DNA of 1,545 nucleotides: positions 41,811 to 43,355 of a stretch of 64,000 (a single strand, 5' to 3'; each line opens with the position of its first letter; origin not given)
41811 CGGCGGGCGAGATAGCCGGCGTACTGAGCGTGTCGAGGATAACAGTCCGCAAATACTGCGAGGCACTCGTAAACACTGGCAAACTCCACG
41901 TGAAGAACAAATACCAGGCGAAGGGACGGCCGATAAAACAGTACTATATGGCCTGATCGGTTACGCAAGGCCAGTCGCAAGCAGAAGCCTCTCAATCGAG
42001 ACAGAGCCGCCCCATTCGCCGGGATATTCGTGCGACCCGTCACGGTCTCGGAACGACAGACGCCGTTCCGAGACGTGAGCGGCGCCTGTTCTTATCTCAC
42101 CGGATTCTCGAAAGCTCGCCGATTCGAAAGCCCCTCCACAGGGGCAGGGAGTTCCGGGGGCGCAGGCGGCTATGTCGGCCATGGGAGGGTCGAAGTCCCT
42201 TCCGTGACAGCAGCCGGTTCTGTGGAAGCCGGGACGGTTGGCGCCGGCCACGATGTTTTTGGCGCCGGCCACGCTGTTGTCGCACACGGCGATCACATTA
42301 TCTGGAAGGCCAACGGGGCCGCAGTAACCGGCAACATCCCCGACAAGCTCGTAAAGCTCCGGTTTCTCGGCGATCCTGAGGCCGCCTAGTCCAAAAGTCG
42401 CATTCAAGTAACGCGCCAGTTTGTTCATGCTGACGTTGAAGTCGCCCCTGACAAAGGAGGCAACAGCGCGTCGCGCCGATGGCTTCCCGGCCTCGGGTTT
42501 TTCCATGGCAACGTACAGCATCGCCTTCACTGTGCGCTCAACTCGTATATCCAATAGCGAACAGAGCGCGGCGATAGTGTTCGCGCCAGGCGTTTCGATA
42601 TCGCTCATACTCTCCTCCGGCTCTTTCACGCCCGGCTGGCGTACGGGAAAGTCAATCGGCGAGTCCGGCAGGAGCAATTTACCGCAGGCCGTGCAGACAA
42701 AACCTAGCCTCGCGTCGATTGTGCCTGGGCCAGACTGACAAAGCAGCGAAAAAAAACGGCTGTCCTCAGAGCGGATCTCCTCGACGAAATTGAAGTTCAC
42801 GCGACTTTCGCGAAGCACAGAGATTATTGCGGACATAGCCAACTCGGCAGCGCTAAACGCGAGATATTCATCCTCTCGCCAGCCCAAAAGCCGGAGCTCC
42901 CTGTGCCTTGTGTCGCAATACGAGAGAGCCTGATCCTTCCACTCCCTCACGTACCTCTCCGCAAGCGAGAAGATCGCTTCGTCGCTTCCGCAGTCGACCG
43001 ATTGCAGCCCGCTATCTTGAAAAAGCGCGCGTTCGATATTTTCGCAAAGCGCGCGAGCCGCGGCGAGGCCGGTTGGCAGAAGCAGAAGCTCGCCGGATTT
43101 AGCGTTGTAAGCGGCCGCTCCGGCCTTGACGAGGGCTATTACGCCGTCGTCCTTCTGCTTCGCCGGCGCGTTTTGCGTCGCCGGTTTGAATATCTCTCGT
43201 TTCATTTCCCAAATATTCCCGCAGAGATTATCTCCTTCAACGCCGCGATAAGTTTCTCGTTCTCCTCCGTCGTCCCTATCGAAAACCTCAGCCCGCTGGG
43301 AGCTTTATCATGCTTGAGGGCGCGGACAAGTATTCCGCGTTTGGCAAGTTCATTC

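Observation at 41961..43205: Truncated, degenerate ProRS-like paralog translationally coupled to hisC in the histidine locus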

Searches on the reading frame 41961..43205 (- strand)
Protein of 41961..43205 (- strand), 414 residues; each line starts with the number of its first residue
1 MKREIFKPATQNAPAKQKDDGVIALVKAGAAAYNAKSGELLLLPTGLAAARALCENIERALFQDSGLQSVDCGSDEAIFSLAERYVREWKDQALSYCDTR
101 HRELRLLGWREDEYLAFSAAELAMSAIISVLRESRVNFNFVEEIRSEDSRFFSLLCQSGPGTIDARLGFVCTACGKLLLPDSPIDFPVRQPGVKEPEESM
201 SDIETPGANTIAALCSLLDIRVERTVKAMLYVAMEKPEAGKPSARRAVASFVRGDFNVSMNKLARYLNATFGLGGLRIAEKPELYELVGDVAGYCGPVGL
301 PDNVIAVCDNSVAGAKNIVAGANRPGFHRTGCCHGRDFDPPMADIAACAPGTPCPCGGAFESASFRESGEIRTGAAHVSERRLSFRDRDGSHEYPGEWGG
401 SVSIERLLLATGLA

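Call 3: search_protein_families(library=pfam, proteins=[window:41961-43205:-], max_evalue=0.1)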
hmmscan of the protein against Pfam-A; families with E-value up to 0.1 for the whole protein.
window:41961-43205:- (414 aa): 1 family
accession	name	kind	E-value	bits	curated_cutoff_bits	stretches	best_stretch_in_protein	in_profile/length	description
PF04073.20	tRNA_edit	-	8.5e-14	52.1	25.5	1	205-328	1-112/123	Aminoacyl-tRNA editing domain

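Call 4: search_protein_families(library=ncbifam, proteins=[window:41961-43205:-], max_evalue=0.1)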
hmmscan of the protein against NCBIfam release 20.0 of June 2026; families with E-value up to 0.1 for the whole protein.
window:41961-43205:- (414 aa): 2 families
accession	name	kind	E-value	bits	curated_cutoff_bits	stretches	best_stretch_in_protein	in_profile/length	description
NF006625.0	PRK09194.1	equivalog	1.5e-22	80.2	558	1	194-362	243-399/559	proline--tRNA ligase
TIGR00409.1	proS_fam_II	equivalog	3.9e-09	35.9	306.7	1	147-391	205-435/568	proline--tRNA ligase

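Call 6: search_solved_structures(query=window:41961-43205:-, max_evalue=1, show_alignments=2)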
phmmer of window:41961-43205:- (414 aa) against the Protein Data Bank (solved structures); distinct sequences matched with E-value up to 1: 5.
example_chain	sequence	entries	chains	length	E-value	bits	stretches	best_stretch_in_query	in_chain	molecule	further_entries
2j3l_A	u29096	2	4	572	2.1e-12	49.9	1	197-360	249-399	PROLYL-TRNA SYNTHETASE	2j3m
8w8j_A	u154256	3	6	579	7.9e-10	41.4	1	196-358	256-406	Proline--tRNA ligase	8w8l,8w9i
5ucm_A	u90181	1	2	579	7.9e-10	41.4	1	196-358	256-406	Proline--tRNA ligase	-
5znj_A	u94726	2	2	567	7.7e-08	34.9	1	198-391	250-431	Proline--tRNA ligase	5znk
1wdv_A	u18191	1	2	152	0.012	17.8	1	252-325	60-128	hypothetical protein APE2540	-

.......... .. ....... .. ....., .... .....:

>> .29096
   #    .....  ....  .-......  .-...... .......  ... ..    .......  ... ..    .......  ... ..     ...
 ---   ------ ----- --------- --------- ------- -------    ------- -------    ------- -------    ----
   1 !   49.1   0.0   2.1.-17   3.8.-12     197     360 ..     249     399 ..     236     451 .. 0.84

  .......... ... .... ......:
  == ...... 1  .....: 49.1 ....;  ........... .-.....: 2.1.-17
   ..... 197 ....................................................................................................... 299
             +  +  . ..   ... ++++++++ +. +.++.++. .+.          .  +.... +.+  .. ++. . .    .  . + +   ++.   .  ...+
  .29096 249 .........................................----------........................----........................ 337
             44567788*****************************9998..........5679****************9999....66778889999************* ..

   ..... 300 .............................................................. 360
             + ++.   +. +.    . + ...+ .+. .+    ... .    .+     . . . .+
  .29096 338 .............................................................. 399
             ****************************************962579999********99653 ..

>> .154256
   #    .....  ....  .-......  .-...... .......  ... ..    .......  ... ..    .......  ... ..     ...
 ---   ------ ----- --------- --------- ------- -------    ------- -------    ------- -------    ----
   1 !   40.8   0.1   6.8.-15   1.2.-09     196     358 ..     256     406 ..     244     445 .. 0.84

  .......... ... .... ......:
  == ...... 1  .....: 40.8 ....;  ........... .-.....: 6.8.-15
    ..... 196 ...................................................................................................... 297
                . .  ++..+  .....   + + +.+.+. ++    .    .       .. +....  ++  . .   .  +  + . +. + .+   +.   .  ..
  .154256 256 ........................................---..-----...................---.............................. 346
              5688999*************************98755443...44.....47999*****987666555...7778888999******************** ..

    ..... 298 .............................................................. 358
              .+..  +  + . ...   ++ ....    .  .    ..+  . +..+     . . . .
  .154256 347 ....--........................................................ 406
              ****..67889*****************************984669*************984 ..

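Call 7: find_homologous_proteins(query=window:41961-43205:-, max_evalue=0.001)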
Query window:41961-43205:- (414 aa): 117 proteins with E <= 0.001 among 8000 candidates.
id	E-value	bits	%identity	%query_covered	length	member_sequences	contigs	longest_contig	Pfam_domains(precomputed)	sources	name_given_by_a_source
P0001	1.9e-277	938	100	100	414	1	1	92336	PF04073.21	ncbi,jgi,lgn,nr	ncbi:MAG: hypothetical protein LBT31_00565 [Synergistaceae bacterium]|jgi:prolyl-tRNA synthetase|nr:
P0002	7.4e-169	580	66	100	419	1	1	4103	PF04073.21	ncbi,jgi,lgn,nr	ncbi:MAG: hypothetical protein LBS93_01525 [Synergistaceae bacterium]|jgi:prolyl-tRNA synthetase|nr:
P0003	2.3e-143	496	58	99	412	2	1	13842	PF04073.21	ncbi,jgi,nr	ncbi:MAG: hypothetical protein LBQ19_04735 [Synergistaceae bacterium]|jgi:prolyl-tRNA synthetase|nr:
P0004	2.2e-142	493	57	99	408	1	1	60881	PF04073.21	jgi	jgi:prolyl-tRNA synthetase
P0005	6.6e-140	485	55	98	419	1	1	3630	PF04073.21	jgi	jgi:prolyl-tRNA synthetase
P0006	2.2e-139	483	56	99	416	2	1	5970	PF04073.21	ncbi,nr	ncbi:MAG: hypothetical protein LBB28_02770 [Synergistaceae bacterium]|nr:hypothetical protein [Syner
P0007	3.2e-137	476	56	99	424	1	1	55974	PF04073.21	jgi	jgi:prolyl-tRNA synthetase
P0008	6.0e-137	475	53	99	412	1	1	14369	PF04073.21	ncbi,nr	ncbi:hypothetical protein FACS1894216_16030 [Synergistales bacterium]|nr:hypothetical protein FACS18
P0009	1.0e-136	474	55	99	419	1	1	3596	PF04073.21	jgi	jgi:prolyl-tRNA synthetase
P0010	1.3e-136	474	54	99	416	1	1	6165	PF04073.21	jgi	jgi:prolyl-tRNA synthetase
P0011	3.0e-135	469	58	94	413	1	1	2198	PF04073.21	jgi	jgi:prolyl-tRNA synthetase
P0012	1.0e-133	464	54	98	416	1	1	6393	PF04073.21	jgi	jgi:prolyl-tRNA synthetase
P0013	1.4e-132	461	54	98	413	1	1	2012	PF04073.21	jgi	-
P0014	2.0e-132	460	54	99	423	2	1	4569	PF04073.21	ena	-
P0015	2.1e-132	460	55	99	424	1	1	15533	PF04073.21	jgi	jgi:prolyl-tRNA synthetase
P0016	4.3e-132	459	55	97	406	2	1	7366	PF04073.21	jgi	jgi:prolyl-tRNA synthetase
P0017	7.0e-132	458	54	98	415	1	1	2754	PF04073.21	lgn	-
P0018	2.4e-131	457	53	98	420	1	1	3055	PF04073.21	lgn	-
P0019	3.4e-131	456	52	99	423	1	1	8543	PF04073.21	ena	-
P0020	5.6e-131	455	53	100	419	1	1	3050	PF04073.21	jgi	jgi:prolyl-tRNA synthetase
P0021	8.9e-131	455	52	99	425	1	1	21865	PF04073.21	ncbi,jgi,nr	ncbi:MAG: hypothetical protein LBS45_04765 [Synergistaceae bacterium]|jgi:prolyl-tRNA synthetase|nr:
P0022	2.1e-130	453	54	99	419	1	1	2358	PF04073.21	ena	-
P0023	2.9e-130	453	54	99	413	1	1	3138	PF04073.21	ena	-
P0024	3.5e-130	453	54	98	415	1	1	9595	PF04073.21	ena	-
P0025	2.4e-129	450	54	94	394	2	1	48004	PF04073.21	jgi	jgi:prolyl-tRNA synthetase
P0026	4.1e-129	449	53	99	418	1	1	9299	PF04073.21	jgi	jgi:prolyl-tRNA synthetase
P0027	1.5e-128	447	51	99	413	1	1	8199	PF04073.21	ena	-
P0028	2.1e-128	447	53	99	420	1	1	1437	PF04073.21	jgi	jgi:prolyl-tRNA synthetase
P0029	2.9e-128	446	54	98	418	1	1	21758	PF04073.21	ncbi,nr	ncbi:hypothetical protein LJC31_04215 [Synergistaceae bacterium OttesenSCG-928-I11]|nr:hypothetical 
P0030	5.9e-128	445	54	99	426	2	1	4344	PF04073.21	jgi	jgi:prolyl-tRNA synthetase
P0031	1.6e-127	444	54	96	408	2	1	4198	PF04073.21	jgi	jgi:prolyl-tRNA synthetase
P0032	3.2e-127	443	52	99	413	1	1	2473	PF04073.21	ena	-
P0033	4.5e-127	442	53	99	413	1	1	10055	PF04073.21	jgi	jgi:prolyl-tRNA synthetase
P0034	5.3e-127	442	51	99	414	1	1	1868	PF04073.21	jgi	jgi:prolyl-tRNA synthetase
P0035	5.6e-127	442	53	98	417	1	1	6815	PF04073.21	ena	-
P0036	1.9e-126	440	53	97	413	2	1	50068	PF04073.21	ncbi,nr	ncbi:MAG: hypothetical protein LBU13_00265 [Synergistaceae bacterium]|nr:hypothetical protein [Syner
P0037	2.9e-126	440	52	99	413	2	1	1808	PF04073.21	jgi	jgi:prolyl-tRNA synthetase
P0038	6.7e-126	439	53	97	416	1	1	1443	PF04073.21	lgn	-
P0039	9.8e-126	438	52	100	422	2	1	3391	PF04073.21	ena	-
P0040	1.7e-125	437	51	99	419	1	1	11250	PF04073.21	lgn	-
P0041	1.9e-125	437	51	97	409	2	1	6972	PF04073.21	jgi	-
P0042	2.0e-125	437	52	98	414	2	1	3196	PF04073.21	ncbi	-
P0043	2.7e-125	437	54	97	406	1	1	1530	PF04073.21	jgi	jgi:prolyl-tRNA synthetase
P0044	3.0e-125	436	53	97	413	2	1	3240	PF04073.21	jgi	jgi:prolyl-tRNA synthetase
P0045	3.2e-125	436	51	98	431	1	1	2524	PF04073.21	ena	-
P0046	4.1e-125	436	53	99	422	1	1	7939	PF04073.21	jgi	jgi:prolyl-tRNA synthetase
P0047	4.8e-125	436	53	99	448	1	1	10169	PF04073.21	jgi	jgi:prolyl-tRNA synthetase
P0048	6.5e-125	435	52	99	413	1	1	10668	PF04073.21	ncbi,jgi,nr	ncbi:MAG: hypothetical protein LBS35_04035 [Synergistaceae bacterium]|jgi:prolyl-tRNA synthetase|nr:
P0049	2.4e-124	433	51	99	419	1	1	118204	PF04073.21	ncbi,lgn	-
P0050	2.9e-124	433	52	98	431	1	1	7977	PF04073.21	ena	-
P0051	5.5e-124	432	50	99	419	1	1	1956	PF04073.21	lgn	-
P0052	7.3e-123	429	53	98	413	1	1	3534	PF04073.21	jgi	jgi:prolyl-tRNA synthetase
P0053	9.0e-123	428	51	98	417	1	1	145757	PF04073.21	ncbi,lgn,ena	-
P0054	9.3e-123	428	51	99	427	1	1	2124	PF04073.21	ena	-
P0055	1.0e-122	428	52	98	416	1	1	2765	PF04073.21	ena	-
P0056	1.6e-122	427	52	97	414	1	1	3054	PF04073.21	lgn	-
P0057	4.3e-122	426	50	99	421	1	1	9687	PF04073.21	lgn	-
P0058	1.6e-121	424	51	98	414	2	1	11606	PF04073.21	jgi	-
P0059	2.0e-121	424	51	98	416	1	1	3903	PF04073.21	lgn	-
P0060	2.6e-120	420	51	99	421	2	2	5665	PF04073.21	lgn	-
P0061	3.7e-120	420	51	95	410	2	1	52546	PF04073.21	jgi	jgi:prolyl-tRNA synthetase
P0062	4.7e-120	419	50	98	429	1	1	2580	PF04073.21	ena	-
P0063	1.9e-119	417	51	98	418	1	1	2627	PF04073.21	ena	-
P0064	2.2e-119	417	49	99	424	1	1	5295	PF04073.21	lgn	-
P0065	3.1e-119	417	51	98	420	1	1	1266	PF04073.21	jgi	jgi:prolyl-tRNA synthetase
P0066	5.0e-119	416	49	100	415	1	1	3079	PF04073.21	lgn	-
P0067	8.9e-119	415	50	98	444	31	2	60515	PF04073.21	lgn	-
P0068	7.7e-118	412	51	99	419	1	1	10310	PF04073.21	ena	-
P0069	1.2e-117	411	50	99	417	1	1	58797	PF04073.21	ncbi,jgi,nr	ncbi:MAG: hypothetical protein LBQ58_04055 [Synergistaceae bacterium]|jgi:prolyl-tRNA synthetase|nr:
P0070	1.3e-117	411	51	98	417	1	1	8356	PF04073.21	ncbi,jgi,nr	ncbi:MAG: hypothetical protein LBQ36_07470 [Synergistaceae bacterium]|jgi:prolyl-tRNA synthetase|nr:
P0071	4.1e-116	406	50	97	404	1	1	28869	PF04073.21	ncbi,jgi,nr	ncbi:MAG: hypothetical protein LBI74_05540 [Synergistaceae bacterium]|jgi:prolyl-tRNA synthetase|nr:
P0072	3.6e-114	400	48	99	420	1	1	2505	PF04073.21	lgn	-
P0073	5.5e-112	393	49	98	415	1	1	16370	PF04073.21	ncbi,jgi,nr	ncbi:MAG: hypothetical protein LBS75_04995 [Synergistaceae bacterium]|jgi:prolyl-tRNA synthetase|nr:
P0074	1.7e-108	381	48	99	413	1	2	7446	PF04073.21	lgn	-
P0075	5.0e-106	373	51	86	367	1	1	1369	PF04073.21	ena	-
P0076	3.4e-101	357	47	98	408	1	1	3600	PF04073.21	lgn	-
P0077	1.2e-100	355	47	98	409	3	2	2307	PF04073.21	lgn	-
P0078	3.7e-98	347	46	98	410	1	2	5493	PF04073.21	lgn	-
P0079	4.9e-96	340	52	74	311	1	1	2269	PF04073.21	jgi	jgi:prolyl-tRNA synthetase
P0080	4.0e-94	334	44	99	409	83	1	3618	PF04073.21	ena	-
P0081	7.4e-93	330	53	70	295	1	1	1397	PF04073.21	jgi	jgi:prolyl-tRNA synthetase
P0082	1.1e-84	303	55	61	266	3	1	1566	PF04073.21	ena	-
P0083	1.7e-81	292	53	70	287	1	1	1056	PF04073.21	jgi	jgi:prolyl-tRNA synthetase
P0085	4.1e-61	225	38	99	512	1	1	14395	PF03129.26,PF04073.21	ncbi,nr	ncbi:MAG: hypothetical protein K9L28_09360 [Synergistales bacterium]|nr:hypothetical protein [Synerg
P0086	6.9e-57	211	40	100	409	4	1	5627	PF04073.21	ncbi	-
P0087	6.1e-18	83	27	85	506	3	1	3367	PF04073.21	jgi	jgi:prolyl-tRNA synthetase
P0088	7.8e-15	73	34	48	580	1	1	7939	PF03129.26,PF00587.31,PF04073.21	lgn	-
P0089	2.1e-13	68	33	50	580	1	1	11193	PF03129.26,PF00587.31,PF04073.21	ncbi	-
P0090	7.2e-13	66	28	68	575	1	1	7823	PF03129.26,PF00587.31,PF04073.21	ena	-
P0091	6.2e-12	63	28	59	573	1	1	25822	PF03129.26,PF00587.31,PF04073.21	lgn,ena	-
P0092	2.0e-11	62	29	58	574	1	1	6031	PF03129.26,PF00587.31,PF04073.21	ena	-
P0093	2.1e-11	62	29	61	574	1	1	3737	PF03129.26,PF00587.31,PF04073.21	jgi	jgi:prolyl-tRNA synthetase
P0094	2.2e-11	61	30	52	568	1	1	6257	PF03129.26,PF00587.31,PF04073.21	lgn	-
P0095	3.5e-11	61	34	43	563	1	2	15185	PF03129.26,PF00587.31,PF04073.21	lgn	-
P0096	7.0e-11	60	33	50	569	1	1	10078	PF03129.26,PF00587.31,PF04073.21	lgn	-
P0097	9.1e-11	59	30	51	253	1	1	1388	PF04073.21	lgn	-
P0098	1.6e-9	55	33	46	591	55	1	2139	PF03129.26,PF00587.31,PF04073.21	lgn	-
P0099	1.6e-9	55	28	59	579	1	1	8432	PF03129.26,PF00587.31,PF04073.21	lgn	-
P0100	1.7e-9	55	27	48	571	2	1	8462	PF03129.26,PF00587.31,PF04073.21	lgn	-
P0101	1.8e-9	55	28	47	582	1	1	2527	PF03129.26,PF00587.31,PF04073.21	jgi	jgi:prolyl-tRNA synthetase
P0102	6.0e-9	53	27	47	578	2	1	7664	PF03129.26,PF00587.31,PF04073.21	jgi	-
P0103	6.0e-9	53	31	45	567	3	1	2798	PF03129.26,PF00587.31,PF04073.21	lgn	-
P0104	1.9e-8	52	32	43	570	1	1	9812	PF03129.26,PF00587.31,PF04073.21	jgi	jgi:prolyl-tRNA synthetase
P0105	7.4e-8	50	33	50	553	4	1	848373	PF03129.26,PF00587.31,PF04073.21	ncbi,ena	-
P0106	9.1e-8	50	31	43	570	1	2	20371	PF03129.26,PF00587.31,PF04073.21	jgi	-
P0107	1.7e-7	49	30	39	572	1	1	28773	PF03129.26,PF00587.31,PF04073.21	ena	-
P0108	1.8e-7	49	33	42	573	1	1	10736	PF03129.26,PF00587.31,PF04073.21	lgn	-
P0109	3.1e-7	48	29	34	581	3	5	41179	PF03129.26,PF00587.31,PF04073.21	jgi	jgi:prolyl-tRNA synthetase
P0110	4.7e-7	47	31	43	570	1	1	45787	PF03129.26,PF00587.31,PF04073.21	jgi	jgi:prolyl-tRNA synthetase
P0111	1.4e-6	46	29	46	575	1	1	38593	PF03129.26,PF00587.31,PF04073.21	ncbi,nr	ncbi:MAG: proline--tRNA ligase [Sedimentisphaerales bacterium]|nr:proline--tRNA ligase [Sedimentisph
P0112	3.8e-6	44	31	35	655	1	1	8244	PF03129.26,PF00587.31,PF04073.21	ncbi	-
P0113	5.3e-6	44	31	41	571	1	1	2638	PF03129.26,PF00587.31,PF04073.21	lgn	-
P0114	6.2e-6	43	29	42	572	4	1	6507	PF03129.26,PF00587.31,PF04073.21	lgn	-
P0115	1.2e-4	39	26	46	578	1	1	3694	PF03129.26,PF00587.31,PF04073.21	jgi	jgi:prolyl-tRNA synthetase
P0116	6.3e-4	37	30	50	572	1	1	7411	PF03129.26,PF00587.31,PF04073.21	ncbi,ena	-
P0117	7.1e-4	37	31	41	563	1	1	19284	PF03129.26,PF00587.31,PF04073.21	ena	-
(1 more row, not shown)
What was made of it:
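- JGI automatic annotation as 'prolyl-tRNA synthetase' (call 7).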

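Call 12: search_solved_structures(query=A1, max_evalue=1, show_alignments=2)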
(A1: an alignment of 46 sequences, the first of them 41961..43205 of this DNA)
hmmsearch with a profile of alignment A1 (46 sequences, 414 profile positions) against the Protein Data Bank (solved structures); distinct sequences matched with E-value up to 1: 9.
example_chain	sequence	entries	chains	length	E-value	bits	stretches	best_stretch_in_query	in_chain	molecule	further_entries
2j3l_A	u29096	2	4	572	2.3e-24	89.3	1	184-367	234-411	PROLYL-TRNA SYNTHETASE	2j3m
5znj_A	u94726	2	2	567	6.9e-17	64.7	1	191-353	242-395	Proline--tRNA ligase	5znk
5ucm_A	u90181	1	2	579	1.4e-16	63.6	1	189-370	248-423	Proline--tRNA ligase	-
8w8j_A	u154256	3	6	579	1.5e-16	63.6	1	189-370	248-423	Proline--tRNA ligase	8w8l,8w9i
1wdv_A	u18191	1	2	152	0.0039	19.3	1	210-317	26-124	hypothetical protein APE2540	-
4wv4_B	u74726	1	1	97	0.1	14.7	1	50-104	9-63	Transcription initiation factor TFIID subunit 8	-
4cok_A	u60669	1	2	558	0.21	13.6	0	88-177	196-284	PYRUVATE DECARBOXYLASE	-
30ff_DH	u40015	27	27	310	0.82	11.7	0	50-104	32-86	Transcription initiation factor TFIID subunit 8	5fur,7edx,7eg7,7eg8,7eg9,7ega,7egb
6mzc_K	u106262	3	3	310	0.85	11.7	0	50-104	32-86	Transcription initiation factor TFIID subunit 8 | Transcription initiation factor TFIID subunit 8,TAF8 | Transcription initiation factor TFIID subunit 8, TAF8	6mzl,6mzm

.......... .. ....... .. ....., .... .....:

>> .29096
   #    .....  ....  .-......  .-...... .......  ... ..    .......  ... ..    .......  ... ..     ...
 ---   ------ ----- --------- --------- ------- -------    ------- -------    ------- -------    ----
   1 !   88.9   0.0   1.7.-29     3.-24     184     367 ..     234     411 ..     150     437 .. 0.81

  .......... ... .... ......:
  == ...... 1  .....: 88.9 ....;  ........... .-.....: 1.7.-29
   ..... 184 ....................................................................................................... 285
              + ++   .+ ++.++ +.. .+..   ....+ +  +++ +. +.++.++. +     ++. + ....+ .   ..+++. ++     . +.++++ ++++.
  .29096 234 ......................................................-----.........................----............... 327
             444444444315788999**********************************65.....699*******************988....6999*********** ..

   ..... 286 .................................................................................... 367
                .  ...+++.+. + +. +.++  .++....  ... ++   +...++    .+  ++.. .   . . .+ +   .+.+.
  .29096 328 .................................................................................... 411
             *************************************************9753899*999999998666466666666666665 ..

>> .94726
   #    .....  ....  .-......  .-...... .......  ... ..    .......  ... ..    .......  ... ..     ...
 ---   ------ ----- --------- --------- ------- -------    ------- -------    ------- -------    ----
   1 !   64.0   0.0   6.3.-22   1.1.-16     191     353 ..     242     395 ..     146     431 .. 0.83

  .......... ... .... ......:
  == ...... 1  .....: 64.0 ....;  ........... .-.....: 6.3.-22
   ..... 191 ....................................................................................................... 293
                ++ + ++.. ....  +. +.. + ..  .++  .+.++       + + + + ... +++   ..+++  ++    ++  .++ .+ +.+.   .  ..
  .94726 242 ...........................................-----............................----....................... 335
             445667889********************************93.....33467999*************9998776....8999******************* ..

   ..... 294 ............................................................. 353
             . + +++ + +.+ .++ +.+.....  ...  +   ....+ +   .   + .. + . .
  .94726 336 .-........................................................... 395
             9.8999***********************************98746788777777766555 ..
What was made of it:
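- Tried and rejected: Pfam, NCBIfam and phmmer or hmmsearch against PDB saw only the INS region (calls 3, 4, 6, 12).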
